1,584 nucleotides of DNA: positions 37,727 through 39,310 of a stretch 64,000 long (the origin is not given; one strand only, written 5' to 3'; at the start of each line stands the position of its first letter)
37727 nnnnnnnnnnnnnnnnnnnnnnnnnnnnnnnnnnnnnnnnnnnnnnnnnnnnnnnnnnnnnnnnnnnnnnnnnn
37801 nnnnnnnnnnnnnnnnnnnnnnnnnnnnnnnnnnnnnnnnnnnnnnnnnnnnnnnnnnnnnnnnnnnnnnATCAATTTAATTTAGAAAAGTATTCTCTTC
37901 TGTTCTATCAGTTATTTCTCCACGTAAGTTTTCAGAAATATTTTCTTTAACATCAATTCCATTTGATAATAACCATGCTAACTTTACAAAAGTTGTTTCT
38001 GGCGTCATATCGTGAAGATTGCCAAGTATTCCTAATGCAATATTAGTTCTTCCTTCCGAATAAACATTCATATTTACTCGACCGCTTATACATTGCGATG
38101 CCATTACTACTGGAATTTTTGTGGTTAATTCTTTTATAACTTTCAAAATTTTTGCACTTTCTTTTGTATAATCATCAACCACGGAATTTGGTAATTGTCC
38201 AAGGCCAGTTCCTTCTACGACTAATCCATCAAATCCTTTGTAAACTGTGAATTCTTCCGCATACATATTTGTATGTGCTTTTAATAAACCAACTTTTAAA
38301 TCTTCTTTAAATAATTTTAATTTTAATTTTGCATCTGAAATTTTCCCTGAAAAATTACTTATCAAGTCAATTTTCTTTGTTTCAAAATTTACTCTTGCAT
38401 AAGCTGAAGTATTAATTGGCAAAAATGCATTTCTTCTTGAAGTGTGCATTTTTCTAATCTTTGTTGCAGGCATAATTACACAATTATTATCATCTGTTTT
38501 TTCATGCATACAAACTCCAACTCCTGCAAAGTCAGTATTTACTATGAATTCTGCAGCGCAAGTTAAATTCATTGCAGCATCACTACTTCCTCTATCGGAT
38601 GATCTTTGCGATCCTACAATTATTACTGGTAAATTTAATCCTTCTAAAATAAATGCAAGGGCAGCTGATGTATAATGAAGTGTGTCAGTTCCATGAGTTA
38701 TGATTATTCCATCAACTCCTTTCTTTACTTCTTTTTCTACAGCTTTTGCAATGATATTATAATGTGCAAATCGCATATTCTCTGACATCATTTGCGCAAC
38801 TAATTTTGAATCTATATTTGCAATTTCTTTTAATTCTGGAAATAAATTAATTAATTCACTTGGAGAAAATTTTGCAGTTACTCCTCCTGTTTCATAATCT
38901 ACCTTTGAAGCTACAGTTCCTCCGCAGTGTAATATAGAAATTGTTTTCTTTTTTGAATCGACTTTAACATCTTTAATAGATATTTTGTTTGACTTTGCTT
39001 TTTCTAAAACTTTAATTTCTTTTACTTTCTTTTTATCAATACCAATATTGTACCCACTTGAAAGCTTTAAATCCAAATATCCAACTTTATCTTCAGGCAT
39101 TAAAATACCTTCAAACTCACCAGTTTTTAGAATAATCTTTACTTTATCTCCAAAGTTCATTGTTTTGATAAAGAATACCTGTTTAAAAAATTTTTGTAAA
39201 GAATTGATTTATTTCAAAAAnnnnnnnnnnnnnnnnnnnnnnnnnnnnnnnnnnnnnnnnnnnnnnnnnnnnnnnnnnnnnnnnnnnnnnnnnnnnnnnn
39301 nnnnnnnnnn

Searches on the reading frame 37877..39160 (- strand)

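Call 21: search_protein_families(library=pfam, proteins=[window:37877-39160:-])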
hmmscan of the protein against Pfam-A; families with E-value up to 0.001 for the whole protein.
window:37877-39160:- (427 aa): 3 families
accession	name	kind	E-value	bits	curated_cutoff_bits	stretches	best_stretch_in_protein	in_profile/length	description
PF00710.25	Asparaginase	-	1.3e-54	185.1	22.5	1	74-262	2-183/193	Asparaginase, N-terminal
PF17763.6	Asparaginase_C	-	4.2e-21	75.5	34.6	1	289-406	1-109/114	Glutaminase/Asparaginase C-terminal domain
PF18195.6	GatD_N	-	1.9e-11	43.6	25.7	1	1-52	1-54/54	GatD N-terminal domain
